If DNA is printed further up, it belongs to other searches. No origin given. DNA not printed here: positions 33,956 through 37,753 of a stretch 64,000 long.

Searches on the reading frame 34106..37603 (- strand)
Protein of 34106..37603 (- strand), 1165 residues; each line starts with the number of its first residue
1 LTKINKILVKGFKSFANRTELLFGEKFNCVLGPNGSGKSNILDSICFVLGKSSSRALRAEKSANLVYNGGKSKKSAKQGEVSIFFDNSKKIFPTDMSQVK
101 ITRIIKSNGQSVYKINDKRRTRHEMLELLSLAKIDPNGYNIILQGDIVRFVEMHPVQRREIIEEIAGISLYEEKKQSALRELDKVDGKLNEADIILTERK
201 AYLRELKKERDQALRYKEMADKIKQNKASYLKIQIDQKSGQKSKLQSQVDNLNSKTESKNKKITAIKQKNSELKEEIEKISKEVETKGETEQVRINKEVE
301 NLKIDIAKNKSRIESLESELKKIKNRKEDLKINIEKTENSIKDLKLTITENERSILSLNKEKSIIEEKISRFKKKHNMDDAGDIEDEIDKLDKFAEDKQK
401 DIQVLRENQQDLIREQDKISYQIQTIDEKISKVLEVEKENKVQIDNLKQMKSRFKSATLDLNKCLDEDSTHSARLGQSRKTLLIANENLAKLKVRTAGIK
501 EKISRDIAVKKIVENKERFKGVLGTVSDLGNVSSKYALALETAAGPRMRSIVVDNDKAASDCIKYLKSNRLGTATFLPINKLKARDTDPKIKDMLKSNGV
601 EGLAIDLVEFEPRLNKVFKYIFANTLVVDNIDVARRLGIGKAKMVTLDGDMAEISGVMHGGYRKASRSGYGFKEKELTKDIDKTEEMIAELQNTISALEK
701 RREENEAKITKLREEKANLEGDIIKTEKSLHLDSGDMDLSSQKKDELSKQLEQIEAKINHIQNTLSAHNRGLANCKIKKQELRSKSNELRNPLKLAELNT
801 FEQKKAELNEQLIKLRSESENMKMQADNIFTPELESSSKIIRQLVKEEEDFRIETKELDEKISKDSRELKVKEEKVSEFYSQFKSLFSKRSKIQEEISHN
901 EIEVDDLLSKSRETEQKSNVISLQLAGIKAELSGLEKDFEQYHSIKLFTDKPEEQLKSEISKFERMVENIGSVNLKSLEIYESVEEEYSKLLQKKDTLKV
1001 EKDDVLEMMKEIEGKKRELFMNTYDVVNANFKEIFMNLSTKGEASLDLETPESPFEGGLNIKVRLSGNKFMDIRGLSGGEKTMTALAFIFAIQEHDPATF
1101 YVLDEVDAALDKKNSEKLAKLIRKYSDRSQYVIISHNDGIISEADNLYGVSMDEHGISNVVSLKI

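Call 30: search_protein_families(library=pfam, proteins=[window:34106-37603:-], max_evalue=0.001)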
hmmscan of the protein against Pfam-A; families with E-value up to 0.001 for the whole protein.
window:34106-37603:- (1165 aa): 5 families
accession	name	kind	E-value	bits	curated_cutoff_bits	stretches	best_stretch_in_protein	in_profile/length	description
PF02463.25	SMC_N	-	5e-46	157.3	40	1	4-1158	2-219/220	RecF/RecN/SMC N terminal domain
PF06470.18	SMC_hinge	-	3.1e-31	108.6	22.5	1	519-637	1-115/116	SMC proteins Flexible Hinge Domain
PF13476.12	AAA_23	-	2.9e-13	51.3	27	1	6-278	1-201/201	AAA domain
PF13304.12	AAA_21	-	2e-08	35.1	27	1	27-50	1-24/304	AAA domain, putative AbiEii toxin, Type IV TA system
PF13175.12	AAA_15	-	4.7e-08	33.5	32.1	1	3-388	2-290/374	AAA ATPase domain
